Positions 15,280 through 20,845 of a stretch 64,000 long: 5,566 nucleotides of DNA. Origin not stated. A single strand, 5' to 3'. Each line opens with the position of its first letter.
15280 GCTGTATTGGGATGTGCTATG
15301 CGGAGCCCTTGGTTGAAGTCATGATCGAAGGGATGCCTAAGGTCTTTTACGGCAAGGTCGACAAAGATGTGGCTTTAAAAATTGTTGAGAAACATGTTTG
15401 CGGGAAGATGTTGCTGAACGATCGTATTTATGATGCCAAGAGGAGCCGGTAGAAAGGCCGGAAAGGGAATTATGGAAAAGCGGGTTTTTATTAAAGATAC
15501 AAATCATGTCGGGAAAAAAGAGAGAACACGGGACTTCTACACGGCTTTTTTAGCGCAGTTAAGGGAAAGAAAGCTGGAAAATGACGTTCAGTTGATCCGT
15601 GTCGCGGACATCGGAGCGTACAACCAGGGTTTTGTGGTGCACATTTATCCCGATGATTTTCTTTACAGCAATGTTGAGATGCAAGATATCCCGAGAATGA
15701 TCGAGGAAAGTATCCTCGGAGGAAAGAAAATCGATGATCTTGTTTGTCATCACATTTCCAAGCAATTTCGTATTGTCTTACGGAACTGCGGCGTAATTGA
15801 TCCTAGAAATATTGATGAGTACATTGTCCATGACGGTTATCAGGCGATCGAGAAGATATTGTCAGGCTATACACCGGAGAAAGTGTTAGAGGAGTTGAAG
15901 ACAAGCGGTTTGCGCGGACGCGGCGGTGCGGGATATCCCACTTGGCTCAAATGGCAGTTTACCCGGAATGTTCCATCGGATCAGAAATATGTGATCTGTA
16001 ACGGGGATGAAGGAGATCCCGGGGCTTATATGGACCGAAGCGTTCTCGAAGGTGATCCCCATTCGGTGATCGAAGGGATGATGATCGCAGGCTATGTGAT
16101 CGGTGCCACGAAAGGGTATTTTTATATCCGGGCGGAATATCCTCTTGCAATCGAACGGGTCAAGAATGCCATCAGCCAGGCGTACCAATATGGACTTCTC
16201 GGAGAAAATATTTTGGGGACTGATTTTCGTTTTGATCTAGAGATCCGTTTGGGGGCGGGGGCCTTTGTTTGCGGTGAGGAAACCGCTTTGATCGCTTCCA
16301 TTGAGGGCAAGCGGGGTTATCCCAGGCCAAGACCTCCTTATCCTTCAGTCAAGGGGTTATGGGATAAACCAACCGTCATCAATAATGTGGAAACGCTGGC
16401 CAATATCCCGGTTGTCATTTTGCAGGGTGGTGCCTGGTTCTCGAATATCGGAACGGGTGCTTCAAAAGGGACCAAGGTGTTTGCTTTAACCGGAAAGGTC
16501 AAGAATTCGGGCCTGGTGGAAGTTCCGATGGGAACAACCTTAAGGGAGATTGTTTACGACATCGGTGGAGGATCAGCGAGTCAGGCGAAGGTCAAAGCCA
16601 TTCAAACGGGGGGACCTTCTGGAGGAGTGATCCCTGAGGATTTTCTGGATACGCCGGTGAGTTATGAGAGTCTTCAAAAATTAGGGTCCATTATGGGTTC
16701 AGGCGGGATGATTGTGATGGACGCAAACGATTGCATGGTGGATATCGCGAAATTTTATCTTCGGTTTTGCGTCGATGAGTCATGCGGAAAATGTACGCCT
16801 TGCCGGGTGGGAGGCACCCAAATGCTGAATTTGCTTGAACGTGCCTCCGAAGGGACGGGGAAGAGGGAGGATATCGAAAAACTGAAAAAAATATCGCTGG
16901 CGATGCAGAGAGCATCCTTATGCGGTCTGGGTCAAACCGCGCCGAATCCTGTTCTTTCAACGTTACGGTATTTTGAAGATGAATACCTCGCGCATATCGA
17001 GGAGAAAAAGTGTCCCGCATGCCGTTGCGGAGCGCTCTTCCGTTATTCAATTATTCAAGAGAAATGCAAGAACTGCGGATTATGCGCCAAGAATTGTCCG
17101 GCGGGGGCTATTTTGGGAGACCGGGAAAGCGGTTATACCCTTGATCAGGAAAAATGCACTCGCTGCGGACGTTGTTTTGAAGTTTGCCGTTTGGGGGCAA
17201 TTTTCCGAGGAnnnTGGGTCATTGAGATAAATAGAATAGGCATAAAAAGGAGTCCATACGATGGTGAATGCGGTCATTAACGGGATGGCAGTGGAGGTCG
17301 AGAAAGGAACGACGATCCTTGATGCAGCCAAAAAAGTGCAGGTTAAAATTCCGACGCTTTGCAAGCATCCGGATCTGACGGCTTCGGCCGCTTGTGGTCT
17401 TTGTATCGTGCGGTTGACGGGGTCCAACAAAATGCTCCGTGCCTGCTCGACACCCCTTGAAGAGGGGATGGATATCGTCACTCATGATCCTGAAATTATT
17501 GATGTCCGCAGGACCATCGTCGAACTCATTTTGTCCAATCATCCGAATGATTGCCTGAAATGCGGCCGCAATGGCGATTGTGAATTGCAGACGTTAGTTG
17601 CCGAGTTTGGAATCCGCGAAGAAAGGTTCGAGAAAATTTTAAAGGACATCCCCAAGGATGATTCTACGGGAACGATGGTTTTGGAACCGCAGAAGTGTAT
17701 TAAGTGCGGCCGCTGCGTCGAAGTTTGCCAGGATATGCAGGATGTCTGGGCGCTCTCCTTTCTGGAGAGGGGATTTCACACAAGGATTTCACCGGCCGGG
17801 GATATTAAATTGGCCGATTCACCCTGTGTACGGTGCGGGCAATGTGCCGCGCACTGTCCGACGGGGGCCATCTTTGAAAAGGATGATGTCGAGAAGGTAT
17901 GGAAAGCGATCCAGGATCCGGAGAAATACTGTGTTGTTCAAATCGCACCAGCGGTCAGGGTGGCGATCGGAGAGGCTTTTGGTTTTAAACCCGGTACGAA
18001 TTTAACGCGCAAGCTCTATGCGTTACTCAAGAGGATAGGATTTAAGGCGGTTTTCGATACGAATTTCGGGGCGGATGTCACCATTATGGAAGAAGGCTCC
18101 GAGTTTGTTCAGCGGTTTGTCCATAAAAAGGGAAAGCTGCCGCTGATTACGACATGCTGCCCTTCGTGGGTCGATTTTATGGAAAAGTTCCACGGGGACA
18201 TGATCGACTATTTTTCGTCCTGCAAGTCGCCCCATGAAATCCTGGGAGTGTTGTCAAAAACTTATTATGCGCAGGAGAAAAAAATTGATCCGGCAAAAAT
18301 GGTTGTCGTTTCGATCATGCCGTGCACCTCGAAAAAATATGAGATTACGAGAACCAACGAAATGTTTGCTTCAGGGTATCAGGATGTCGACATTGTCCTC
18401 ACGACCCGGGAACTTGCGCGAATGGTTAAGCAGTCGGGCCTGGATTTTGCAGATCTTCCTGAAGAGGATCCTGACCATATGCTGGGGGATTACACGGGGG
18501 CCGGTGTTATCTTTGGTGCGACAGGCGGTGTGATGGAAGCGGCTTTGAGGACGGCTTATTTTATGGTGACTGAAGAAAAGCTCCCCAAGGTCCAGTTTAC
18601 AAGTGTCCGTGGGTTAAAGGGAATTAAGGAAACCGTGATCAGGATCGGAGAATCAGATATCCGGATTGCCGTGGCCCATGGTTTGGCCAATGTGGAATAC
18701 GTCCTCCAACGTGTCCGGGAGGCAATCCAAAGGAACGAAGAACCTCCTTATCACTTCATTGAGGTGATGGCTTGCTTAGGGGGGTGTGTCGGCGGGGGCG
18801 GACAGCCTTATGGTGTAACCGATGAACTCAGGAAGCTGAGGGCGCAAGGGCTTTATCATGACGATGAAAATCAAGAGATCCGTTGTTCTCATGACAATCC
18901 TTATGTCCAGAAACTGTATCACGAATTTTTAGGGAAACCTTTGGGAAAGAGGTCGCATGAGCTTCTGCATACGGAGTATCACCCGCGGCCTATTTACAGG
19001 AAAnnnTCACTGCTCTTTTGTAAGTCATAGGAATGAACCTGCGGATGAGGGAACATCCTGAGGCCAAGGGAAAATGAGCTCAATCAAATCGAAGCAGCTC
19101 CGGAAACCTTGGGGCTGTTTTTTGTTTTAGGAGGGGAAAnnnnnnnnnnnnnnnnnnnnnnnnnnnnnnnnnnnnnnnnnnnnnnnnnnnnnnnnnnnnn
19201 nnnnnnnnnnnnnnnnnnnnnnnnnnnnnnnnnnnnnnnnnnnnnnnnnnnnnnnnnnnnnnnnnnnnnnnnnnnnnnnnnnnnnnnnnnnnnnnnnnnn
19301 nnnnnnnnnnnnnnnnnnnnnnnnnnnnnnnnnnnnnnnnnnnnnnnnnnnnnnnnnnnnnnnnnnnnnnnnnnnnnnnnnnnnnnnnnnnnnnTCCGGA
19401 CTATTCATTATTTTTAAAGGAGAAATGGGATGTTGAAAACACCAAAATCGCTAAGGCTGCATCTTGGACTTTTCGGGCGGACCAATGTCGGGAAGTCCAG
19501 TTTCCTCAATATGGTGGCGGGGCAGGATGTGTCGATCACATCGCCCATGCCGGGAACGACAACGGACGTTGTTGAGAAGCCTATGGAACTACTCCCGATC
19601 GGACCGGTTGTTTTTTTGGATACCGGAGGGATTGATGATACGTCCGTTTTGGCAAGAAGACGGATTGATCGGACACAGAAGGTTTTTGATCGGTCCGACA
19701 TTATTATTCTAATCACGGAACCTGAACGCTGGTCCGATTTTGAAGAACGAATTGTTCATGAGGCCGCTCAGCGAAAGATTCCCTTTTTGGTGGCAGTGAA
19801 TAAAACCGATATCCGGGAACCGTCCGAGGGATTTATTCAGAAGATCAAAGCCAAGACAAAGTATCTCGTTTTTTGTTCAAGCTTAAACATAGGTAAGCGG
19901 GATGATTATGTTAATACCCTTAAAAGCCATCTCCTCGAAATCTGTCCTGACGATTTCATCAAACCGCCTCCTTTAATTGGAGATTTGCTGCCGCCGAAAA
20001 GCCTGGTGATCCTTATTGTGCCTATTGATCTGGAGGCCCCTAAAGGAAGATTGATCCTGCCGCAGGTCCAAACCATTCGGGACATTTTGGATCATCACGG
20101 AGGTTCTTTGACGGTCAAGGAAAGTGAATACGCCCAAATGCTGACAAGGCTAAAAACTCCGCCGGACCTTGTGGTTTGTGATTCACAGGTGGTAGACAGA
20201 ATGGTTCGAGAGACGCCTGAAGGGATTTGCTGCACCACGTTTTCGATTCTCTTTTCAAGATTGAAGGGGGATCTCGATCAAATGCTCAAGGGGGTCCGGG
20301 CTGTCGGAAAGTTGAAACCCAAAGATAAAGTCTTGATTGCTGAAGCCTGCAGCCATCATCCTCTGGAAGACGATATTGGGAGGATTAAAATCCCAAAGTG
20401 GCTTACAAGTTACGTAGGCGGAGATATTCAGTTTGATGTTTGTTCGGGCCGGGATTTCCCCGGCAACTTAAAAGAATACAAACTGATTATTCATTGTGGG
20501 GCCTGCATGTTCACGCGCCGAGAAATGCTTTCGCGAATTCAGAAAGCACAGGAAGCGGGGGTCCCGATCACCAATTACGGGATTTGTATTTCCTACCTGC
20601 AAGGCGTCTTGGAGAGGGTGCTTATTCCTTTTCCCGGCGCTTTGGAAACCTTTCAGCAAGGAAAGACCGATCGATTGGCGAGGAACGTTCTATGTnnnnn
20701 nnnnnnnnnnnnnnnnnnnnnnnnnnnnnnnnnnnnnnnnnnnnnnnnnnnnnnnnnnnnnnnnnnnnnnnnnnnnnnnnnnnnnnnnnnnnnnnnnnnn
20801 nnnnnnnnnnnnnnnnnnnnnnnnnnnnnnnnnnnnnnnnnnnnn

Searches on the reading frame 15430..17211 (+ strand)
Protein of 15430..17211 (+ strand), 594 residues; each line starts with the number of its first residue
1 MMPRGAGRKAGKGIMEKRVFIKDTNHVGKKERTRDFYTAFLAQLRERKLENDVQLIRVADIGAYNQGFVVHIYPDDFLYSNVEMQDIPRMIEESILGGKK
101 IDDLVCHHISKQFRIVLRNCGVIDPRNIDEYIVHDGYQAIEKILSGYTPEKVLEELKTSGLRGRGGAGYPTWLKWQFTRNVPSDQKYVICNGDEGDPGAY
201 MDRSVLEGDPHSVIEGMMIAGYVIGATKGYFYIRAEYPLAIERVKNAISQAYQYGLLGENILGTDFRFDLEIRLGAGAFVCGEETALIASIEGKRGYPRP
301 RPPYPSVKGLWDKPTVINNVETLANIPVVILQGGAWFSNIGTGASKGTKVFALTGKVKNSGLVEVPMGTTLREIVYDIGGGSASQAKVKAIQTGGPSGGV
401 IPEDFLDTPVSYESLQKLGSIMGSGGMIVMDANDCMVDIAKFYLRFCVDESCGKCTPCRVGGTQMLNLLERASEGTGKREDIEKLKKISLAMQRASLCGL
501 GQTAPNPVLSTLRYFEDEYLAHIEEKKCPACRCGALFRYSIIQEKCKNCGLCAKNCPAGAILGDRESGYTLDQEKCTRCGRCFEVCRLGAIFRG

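Call 99: search_protein_families(library=pfam, proteins=[window:15430-17211:+], max_evalue=0.00001)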
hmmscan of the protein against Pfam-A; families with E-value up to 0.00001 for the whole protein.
window:15430-17211:+ (594 aa): 10 families
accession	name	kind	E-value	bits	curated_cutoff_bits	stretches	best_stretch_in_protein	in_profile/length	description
PF01512.22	Complex1_51K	-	4.4e-47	160.2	31.2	1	157-327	2-149/150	Nuo51 FMN-binding domain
PF10589.14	NADH_4Fe-4S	-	1.2e-32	112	23.5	1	438-522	1-85/85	NADH-ubiquinone oxidoreductase-F iron-sulfur binding region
PF00037.32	Fer4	-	1.6e-11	44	21.1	2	540-561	2-23/24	4Fe-4S binding domain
PF12838.12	Fer4_7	-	5.5e-08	33.6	27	1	545-589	1-51/52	4Fe-4S dicluster domain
PF14697.11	Fer4_21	-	1.2e-07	32.1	35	1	541-588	3-53/59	4Fe-4S dicluster domain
PF13187.11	Fer4_9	-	1.6e-07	31.6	27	1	545-591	1-52/52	4Fe-4S dicluster domain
PF13237.11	Fer4_10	-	3.8e-07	30.4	25.5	1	540-586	3-52/53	4Fe-4S dicluster domain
PF10531.15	SLBB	-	4e-07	30.2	27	1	350-400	1-54/55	SLBB domain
PF12837.12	Fer4_6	-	9e-07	29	25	0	542-561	5-24/24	4Fe-4S binding domain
PF12797.12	Fer4_2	-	4.4e-06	26.8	24.5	0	540-558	4-22/22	4Fe-4S binding domain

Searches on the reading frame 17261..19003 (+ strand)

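Call 99: search_protein_families(library=pfam, proteins=[window:17261-19003:+], max_evalue=0.00001)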
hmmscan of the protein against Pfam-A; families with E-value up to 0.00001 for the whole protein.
window:17261-19003:+ (581 aa): 7 families
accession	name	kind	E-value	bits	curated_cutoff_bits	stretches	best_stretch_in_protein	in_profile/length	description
PF02906.19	Fe_hyd_lg_C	-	1.4e-88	297.1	22.1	1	222-513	1-245/245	Iron only hydrogenase large subunit, C-terminal domain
PF02256.22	Fe_hyd_SSU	-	4.9e-25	87.8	24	1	521-576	1-56/56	Iron hydrogenase small subunit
PF10588.14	NADH-G_4Fe-4S_3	-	3.3e-18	65.4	27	1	83-122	1-40/40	NADH-ubiquinone oxidoreductase-G iron-sulfur binding region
PF13510.11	Fer2_4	-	4.4e-18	65.5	22.8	1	1-75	3-80/82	2Fe-2S iron-sulfur cluster binding domain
PF12838.12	Fer4_7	-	1.1e-08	35.8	27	1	145-203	1-52/52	4Fe-4S dicluster domain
PF00037.32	Fer4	-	6.9e-07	29.3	21.1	0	189-204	8-23/24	4Fe-4S binding domain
PF13237.11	Fer4_10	-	7.1e-07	29.5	25.5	0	139-156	2-19/53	4Fe-4S dicluster domain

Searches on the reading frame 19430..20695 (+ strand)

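Call 99: search_protein_families(library=pfam, proteins=[window:19430-20695:+], max_evalue=0.00001)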
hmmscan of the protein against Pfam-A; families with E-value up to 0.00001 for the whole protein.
window:19430-20695:+ (422 aa): 4 families
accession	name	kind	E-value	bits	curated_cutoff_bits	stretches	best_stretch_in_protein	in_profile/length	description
PF18133.7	HydF_tetramer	-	5e-47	159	22.6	1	284-398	2-116/118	Hydrogen maturase F tetramerization domain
PF18128.7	HydF_dimer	-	4.9e-38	129.6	23.4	1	182-280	1-99/99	Hydrogen maturase F dimerization domain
PF01926.29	MMR_HSR1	-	2.3e-18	66.8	21.9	1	12-125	2-113/113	50S ribosome-binding GTPase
PF00350.29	Dynamin_N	-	1.3e-06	29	27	0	14-44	3-33/168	Dynamin family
